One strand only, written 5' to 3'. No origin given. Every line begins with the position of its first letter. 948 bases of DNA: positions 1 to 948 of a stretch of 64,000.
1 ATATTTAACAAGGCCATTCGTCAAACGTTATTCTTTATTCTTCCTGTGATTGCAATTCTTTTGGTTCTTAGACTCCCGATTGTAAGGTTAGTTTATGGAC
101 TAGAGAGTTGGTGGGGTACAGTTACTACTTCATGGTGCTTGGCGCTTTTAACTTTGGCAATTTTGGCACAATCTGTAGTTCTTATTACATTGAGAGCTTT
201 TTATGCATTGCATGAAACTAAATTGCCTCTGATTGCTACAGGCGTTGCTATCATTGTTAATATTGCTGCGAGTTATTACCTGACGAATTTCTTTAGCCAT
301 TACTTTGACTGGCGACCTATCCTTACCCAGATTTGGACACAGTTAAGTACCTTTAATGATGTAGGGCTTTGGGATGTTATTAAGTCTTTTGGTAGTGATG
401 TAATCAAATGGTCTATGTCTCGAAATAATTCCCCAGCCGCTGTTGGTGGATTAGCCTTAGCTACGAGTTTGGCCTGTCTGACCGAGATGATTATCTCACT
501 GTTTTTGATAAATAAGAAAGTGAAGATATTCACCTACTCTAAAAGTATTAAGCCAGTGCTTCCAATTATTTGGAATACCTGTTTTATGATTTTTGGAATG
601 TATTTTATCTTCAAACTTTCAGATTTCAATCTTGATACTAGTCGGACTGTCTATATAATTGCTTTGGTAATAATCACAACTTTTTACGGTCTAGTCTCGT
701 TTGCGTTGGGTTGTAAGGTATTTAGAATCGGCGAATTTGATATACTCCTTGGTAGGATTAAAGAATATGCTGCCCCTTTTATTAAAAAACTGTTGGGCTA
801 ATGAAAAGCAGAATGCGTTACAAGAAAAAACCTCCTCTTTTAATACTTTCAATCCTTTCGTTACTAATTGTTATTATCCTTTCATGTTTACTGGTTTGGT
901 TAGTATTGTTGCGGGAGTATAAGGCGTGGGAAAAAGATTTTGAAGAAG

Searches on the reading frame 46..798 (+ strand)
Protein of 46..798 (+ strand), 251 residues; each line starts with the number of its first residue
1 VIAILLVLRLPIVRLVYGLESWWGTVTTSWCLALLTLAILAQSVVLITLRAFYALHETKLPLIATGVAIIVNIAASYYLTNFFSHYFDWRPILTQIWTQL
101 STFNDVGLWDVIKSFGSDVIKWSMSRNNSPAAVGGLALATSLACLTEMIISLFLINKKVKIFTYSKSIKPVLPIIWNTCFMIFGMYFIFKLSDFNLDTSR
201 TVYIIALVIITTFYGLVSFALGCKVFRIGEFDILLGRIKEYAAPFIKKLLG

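Call 49: search_protein_families(library=pfam, proteins=[window:46-798:+], max_evalue=0.001)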
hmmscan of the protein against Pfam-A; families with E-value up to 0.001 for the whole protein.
window:46-798:+ (251 aa): 1 family
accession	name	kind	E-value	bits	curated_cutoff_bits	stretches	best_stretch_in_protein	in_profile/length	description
PF03023.19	MurJ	-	1.3e-08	34.3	27.4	1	3-85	293-377/451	Lipid II flippase MurJ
